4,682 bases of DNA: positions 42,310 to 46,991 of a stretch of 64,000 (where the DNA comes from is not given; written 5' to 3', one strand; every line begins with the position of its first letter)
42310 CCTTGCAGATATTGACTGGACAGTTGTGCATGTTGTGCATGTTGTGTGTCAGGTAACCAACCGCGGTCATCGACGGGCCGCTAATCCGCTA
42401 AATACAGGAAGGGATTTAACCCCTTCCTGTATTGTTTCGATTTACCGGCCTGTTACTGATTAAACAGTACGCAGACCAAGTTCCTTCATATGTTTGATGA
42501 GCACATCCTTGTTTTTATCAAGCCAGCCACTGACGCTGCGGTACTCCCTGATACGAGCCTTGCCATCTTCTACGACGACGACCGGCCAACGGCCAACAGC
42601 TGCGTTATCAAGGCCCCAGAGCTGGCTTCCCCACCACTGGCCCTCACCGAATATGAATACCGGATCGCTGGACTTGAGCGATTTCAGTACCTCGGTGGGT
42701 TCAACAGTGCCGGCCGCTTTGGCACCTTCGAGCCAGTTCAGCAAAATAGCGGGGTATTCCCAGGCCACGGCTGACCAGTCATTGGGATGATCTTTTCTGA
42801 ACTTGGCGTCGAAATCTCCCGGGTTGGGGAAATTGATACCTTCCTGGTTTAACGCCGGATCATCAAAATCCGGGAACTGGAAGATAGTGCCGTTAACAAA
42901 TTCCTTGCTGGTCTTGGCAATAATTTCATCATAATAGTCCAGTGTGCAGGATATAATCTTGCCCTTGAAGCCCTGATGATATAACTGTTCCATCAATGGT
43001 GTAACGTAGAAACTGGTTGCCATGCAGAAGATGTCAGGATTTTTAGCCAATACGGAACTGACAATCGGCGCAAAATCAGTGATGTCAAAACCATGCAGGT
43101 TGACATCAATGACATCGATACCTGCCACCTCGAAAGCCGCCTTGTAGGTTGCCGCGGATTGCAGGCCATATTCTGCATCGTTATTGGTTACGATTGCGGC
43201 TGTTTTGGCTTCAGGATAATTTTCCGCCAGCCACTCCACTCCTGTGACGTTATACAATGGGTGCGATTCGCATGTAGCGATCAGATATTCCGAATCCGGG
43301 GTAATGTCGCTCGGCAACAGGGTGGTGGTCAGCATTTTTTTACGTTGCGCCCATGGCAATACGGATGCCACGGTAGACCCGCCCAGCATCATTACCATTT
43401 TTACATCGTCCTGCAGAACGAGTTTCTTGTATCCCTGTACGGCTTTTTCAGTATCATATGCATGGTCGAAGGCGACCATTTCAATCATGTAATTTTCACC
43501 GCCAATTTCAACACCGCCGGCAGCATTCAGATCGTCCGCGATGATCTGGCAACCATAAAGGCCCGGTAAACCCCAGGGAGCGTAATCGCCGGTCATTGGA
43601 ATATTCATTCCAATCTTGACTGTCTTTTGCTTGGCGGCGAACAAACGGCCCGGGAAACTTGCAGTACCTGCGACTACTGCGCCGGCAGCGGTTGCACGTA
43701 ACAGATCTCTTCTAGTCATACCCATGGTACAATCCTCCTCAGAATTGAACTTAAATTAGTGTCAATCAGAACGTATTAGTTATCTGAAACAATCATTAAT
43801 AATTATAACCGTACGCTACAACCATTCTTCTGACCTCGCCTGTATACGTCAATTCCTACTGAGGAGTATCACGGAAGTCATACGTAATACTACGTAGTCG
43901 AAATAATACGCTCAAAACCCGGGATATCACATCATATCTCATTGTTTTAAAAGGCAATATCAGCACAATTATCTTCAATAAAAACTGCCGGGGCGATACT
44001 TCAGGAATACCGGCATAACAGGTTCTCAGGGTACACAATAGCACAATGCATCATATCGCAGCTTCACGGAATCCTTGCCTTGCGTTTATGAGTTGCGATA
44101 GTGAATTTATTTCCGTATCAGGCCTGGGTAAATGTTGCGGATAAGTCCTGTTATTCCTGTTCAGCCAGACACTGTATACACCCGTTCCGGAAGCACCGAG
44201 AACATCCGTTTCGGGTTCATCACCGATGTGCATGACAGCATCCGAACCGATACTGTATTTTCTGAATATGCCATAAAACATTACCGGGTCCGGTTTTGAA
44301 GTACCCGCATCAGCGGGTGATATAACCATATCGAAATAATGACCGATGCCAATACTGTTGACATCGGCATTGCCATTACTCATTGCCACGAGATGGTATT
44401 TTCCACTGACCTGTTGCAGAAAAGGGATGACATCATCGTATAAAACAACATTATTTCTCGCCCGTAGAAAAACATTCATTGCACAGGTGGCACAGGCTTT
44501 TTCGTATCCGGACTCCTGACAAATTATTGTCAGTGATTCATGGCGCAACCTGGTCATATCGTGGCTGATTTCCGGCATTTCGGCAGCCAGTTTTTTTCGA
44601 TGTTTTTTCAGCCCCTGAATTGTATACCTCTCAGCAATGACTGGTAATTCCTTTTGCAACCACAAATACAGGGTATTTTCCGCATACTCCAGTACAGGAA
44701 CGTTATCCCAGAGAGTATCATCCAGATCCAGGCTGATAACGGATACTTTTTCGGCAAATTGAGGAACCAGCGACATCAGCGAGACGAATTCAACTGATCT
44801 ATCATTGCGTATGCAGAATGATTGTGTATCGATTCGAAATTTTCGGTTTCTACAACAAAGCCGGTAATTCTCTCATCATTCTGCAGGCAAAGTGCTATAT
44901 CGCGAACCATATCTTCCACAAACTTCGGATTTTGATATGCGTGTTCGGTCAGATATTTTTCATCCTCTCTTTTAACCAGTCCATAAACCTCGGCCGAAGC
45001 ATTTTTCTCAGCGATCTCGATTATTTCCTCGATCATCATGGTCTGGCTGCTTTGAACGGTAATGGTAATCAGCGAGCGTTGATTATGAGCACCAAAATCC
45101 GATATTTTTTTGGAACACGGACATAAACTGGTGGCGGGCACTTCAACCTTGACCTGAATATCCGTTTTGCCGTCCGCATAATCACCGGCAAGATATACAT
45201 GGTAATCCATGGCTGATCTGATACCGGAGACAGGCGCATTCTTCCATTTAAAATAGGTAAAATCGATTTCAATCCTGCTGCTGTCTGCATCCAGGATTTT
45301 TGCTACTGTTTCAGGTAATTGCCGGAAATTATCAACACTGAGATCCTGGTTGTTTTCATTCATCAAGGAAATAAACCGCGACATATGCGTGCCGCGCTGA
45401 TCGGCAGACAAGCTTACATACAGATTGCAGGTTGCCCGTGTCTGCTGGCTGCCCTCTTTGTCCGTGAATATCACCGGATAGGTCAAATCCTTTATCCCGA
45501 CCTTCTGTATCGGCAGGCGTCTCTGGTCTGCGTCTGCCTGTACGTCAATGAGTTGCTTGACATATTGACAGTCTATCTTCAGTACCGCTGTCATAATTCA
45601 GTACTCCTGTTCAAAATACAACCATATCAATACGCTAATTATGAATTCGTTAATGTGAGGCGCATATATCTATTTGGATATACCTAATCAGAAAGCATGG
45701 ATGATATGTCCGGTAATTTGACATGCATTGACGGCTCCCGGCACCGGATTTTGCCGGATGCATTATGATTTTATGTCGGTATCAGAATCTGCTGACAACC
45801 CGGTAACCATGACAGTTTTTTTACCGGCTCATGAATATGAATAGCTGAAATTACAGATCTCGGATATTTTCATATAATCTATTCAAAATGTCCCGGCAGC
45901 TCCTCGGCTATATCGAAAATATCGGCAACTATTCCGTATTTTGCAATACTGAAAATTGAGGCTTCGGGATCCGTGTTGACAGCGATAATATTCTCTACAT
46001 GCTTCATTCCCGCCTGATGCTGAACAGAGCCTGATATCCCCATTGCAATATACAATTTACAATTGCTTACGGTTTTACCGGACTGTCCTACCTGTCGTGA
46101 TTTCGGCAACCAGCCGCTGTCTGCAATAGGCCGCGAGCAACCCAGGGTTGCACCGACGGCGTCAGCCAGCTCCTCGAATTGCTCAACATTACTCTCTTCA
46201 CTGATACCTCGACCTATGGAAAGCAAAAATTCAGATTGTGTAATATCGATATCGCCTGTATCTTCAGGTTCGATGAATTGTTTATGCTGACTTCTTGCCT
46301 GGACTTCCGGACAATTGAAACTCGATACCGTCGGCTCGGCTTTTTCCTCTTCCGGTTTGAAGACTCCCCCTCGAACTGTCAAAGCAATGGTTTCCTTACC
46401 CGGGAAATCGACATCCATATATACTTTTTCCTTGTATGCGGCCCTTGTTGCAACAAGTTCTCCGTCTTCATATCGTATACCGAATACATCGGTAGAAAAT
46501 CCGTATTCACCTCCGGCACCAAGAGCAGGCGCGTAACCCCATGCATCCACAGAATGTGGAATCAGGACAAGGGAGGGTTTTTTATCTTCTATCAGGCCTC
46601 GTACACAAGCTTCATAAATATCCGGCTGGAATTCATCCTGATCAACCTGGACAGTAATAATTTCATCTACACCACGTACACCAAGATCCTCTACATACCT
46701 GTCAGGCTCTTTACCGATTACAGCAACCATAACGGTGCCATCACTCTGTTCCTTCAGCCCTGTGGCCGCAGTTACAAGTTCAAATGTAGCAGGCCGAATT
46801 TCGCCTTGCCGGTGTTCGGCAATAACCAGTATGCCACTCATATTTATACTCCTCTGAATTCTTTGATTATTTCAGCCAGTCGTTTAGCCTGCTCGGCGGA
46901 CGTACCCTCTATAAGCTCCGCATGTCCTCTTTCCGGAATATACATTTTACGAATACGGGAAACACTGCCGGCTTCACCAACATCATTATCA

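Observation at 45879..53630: Complete electron path encoded side by side: TMADH-family dehydrogenase -> ETF alpha/beta -> membrane Fe-S/heme-b oxidoreductase, with an LRV-repeat protein in the operon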

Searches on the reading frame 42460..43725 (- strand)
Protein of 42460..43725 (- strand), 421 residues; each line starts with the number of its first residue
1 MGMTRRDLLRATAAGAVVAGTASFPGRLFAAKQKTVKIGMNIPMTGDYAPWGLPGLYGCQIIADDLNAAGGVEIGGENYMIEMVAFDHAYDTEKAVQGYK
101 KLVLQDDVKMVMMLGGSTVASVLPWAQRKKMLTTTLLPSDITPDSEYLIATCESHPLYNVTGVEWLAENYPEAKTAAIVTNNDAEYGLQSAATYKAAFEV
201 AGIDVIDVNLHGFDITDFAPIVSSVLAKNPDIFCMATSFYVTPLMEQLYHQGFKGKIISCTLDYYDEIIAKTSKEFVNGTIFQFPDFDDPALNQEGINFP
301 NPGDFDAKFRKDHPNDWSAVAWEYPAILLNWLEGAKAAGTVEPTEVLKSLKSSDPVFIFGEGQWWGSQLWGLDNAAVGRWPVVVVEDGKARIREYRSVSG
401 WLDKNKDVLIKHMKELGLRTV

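Call 3: search_protein_families(library=pfam, proteins=[window:42460-43725:-])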
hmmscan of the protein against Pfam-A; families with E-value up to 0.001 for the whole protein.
window:42460-43725:- (421 aa): 2 families
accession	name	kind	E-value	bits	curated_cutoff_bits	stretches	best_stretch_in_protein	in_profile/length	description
PF13458.12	Peripla_BP_6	-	5.9e-46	158.1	31.7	1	35-354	1-312/343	Periplasmic binding protein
PF13433.12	Peripla_BP_5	-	4.1e-07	29.9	27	1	37-350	2-306/363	Periplasmic binding protein domain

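Call 4: search_protein_families(library=ncbifam, proteins=[window:42460-43725:-])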
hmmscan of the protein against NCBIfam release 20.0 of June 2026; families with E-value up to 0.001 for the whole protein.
window:42460-43725:- (421 aa): 3 families
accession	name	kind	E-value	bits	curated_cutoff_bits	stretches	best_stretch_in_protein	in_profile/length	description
TIGR03407.1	urea_ABC_UrtA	exception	2.3e-09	36.7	492.75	1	60-349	25-308/361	urea ABC transporter substrate-binding protein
NF011933.0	PRK15404.1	subfamily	2.4e-08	33.5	477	1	30-258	21-247/370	high-affinity branched-chain amino acid ABC transporter substrate-binding protein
TIGR03669.1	urea_ABC_arch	equivalog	1.4e-06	27.5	494.8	1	37-236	2-194/375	urea ABC transporter substrate-binding protein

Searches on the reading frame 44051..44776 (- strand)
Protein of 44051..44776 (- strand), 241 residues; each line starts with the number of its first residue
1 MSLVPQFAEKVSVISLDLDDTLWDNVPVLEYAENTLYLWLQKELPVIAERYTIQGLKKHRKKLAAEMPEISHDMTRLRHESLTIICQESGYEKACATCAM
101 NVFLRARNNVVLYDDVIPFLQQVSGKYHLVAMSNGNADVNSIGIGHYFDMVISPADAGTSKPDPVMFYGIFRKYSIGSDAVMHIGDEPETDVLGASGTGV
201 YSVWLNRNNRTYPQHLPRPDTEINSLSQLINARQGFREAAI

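Call 3: search_protein_families(library=pfam, proteins=[window:44051-44776:-])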
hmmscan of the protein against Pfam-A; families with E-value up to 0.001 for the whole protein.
window:44051-44776:- (241 aa): 3 families
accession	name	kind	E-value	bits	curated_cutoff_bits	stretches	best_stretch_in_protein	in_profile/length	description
PF00702.32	Hydrolase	-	2.1e-13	51.5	26.4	1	13-196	3-188/191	haloacid dehalogenase-like hydrolase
PF13419.12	HAD_2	-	9e-12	45.9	23.8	1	17-204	4-177/178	Haloacid dehalogenase-like hydrolase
PF13242.12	Hydrolase_like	-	3e-07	30.7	22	1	160-227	3-73/75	HAD-hyrolase-like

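Call 4: search_protein_families(library=ncbifam, proteins=[window:44051-44776:-])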
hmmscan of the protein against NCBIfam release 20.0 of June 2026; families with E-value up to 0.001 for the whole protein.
window:44051-44776:- (241 aa): 21 families
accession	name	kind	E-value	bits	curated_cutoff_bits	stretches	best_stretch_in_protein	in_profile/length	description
NF008018.0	PRK10748.1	equivalog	3.2e-37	128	225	1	9-213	8-215/238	5-amino-6-(5-phospho-D-ribitylamino)uracil phosphatase YigB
TIGR02253.1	CTE7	subfamily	2.9e-24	86.1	169.75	1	11-230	2-221/221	TIGR02253 family HAD-type hydrolase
TIGR02254.1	YjjG_YfnB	equivalog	1.1e-20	74.1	159.9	1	14-230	4-220/223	YjjG family noncanonical pyrimidine nucleotidase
TIGR01428.1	HAD_type_II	equivalog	2.8e-15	56.8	125.4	1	72-210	54-195/197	haloacid dehalogenase type II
NF006976.0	PRK09449.1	equivalog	2.7e-13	50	183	1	103-230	86-219/225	pyrimidine 5'-nucleotidase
TIGR02252.1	DREG-2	subfamily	1.1e-12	48.1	155.2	1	111-204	105-203/203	HAD hydrolase, REG-2-like, family IA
NF053830.1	RUBPPhHalo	equivalog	1.9e-10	40.7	330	1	139-230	137-231/234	ribulose-1,5-bisphosphate 5-phosphatase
NF009695.0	PRK13222.1-2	equivalog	9.7e-10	38.3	225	1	8-230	3-219/226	phosphoglycolate phosphatase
TIGR01549.1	HAD-SF-IA-v1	subfamily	2.4e-09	37.8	23.3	1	106-197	57-147/149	HAD-IA family hydrolase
NF009694.0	PRK13222.1-1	equivalog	4.6e-07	29.4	415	1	139-232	145-238/252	phosphoglycolate phosphatase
NF009697.0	PRK13222.1-4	equivalog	1.9e-06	27.4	327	1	140-227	129-216/232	phosphoglycolate phosphatase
NF009698.0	PRK13223.1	equivalog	2.4e-06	26.9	466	1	13-230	15-226/272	phosphoglycolate phosphatase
TIGR01668.1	YqeG_hyp_ppase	hypoth_equivalog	8.6e-06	25.4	89.1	1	127-207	60-137/170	YqeG family HAD IIIA-type phosphatase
NF052576.1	PymNtasePynAStpc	equivalog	1.1e-05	25.2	350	1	113-230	101-224/229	pyrimidine 5'-nucleotidase PynA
TIGR01662.1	HAD-SF-IIIA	subfamily_domain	0.00015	21.8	44.6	0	108-206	22-139/141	HAD-IIIA family hydrolase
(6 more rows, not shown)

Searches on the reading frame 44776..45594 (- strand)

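Call 3: search_protein_families(library=pfam, proteins=[window:44776-45594:-])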
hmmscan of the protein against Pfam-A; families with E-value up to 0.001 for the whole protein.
window:44776-45594:- (272 aa): 1 family
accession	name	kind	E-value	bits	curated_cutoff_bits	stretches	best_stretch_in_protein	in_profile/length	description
PF02649.19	GCHY-1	-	3.5e-88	295.9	25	1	15-263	1-260/260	Type I GTP cyclohydrolase folE2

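Call 4: search_protein_families(library=ncbifam, proteins=[window:44776-45594:-])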
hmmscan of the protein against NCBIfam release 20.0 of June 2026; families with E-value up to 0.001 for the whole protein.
window:44776-45594:- (272 aa): 3 families
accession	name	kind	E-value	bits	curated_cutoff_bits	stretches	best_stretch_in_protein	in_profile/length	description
NF010200.1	PRK13674.1-1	equivalog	2e-82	276.8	215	1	17-266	2-269/270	GTP cyclohydrolase FolE2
TIGR00294.2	TIGR00294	equivalog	1.6e-40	139.2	220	2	168-266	187-291/302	GTP cyclohydrolase MptA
NF010204.0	PRK13675.1-1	equivalog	2.3e-18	66.6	468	1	16-263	3-263/267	GTP cyclohydrolase IV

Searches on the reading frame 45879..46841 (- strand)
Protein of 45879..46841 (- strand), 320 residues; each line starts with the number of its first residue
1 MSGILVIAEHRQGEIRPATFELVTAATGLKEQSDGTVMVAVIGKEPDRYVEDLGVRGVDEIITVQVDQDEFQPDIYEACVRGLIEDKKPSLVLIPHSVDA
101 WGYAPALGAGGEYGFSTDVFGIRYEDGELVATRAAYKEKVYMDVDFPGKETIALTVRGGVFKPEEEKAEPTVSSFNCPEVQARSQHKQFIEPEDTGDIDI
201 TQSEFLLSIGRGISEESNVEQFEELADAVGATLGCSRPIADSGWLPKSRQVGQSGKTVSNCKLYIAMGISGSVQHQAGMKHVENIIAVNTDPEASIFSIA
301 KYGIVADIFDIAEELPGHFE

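Call 3: search_protein_families(library=pfam, proteins=[window:45879-46841:-])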
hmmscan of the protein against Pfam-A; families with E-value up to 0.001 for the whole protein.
window:45879-46841:- (320 aa): 2 families
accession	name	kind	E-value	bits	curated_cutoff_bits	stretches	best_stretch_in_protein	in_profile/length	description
PF00766.25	ETF_alpha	-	1.2e-31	108.9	27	1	199-280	1-81/81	Electron transfer flavoprotein FAD-binding domain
PF01012.27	ETF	-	3.1e-29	102.5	26.7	1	4-173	1-174/181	Electron transfer flavoprotein domain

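Call 4: search_protein_families(library=ncbifam, proteins=[window:45879-46841:-])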
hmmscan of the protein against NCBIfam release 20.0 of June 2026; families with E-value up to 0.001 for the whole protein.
window:45879-46841:- (320 aa): 5 families
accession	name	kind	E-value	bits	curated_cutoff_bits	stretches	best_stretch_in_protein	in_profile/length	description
NF042970.1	AcrlCoAredClosAcrA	equivalog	2.3e-50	171.7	600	2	122-314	153-352/360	acryloyl-CoA reductase electron transfer subunit beta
NF038209.1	mft_etfA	equivalog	7e-32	110.9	240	1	41-315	29-298/303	mycofactocin-associated electron transfer flavoprotein alpha subunit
NF051845.1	EtFlavAlphaProt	equivalog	5.8e-31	107.9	600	1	19-315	108-395/406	electron transfer flavoprotein subunit alpha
NF008884.0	PRK11916.1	equivalog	3.8e-29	102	528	1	49-312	40-303/312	electron transfer flavoprotein subunit alpha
NF002889.0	PRK03363.1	equivalog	1.5e-26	93.5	549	1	77-312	69-304/313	electron transfer flavoprotein subunit alpha/FixB family protein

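Call 8: search_solved_structures(query=window:45879-46841:-, show_alignments=1)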
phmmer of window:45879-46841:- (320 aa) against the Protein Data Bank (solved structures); distinct sequences matched with E-value up to 0.001: 14.
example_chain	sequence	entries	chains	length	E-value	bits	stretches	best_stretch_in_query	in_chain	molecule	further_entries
3clu_D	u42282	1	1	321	3.9e-124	417.3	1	1-317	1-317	Electron transfer flavoprotein subunit alpha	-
1o94_D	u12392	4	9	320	4.7e-124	417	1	3-317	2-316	ELECTRON TRANSFER FLAVOPROTEIN ALPHA-SUBUNIT | ELECTRON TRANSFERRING FLAVOPROTEIN ALPHA-SUBUNIT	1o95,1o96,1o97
3clt_D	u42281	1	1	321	8.5e-124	416.2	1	1-317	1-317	Electron transfer flavoprotein subunit alpha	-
3clr_D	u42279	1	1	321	1.1e-123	415.9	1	1-317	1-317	Electron transfer flavoprotein subunit alpha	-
3cls_D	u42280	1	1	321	1.7e-123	415.2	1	1-317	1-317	Electron transfer flavoprotein subunit alpha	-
7qh2_A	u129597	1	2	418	6.2e-41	144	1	3-315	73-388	Lactate dehydrogenase (NAD(+),ferredoxin) subunit LctC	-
5ol2_A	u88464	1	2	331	6.5e-40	140.7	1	1-315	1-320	Electron transfer flavoprotein large subunit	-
6fah_A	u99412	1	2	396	5.8e-37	131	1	2-312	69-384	Caffeyl-CoA reductase-Etf complex subunit CarE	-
1efv_A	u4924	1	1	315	1e-34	123.6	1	2-315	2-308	ELECTRON TRANSFER FLAVOPROTEIN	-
1t9g_R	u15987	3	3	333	2e-34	122.6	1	4-315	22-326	Electron transfer flavoprotein alpha-subunit, mitochondrial | Electron transfer flavoprotein alpha-subunit, mitochondrial precursor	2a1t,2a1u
4kpu_A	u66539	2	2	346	4.3e-33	118.3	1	5-312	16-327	Electron transfer flavoprotein alpha subunit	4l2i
7koe_B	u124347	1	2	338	6.7e-31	111.1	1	4-314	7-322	Electron transfer flavoprotein, alpha subunit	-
1efp_A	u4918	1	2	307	2.7e-29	105.8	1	197-317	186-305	PROTEIN (ELECTRON TRANSFER FLAVOPROTEIN)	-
5ow0_A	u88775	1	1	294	6e-23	84.9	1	152-308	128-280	Electron transfer flavoprotein, alpha subunit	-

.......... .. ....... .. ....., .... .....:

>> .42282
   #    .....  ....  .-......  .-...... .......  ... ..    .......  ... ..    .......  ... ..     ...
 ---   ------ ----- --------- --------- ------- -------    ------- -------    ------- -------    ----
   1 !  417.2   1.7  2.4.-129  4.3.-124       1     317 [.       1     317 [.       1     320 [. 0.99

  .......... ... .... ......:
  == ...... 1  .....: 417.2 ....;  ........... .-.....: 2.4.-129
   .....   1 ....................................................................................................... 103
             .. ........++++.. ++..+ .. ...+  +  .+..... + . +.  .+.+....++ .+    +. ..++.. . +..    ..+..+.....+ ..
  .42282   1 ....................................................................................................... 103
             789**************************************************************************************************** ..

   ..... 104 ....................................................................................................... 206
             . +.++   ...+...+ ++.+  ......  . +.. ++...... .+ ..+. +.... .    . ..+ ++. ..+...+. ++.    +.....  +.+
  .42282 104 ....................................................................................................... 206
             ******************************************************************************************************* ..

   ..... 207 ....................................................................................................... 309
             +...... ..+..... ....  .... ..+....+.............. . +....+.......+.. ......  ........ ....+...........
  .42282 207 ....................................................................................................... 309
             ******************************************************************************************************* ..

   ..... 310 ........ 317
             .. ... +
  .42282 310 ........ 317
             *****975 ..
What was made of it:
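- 45879..46841 (-): etfA: ETF alpha subunit (FAD), W3A1 type. Arg237, next to the flavin, is kept (call 8).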
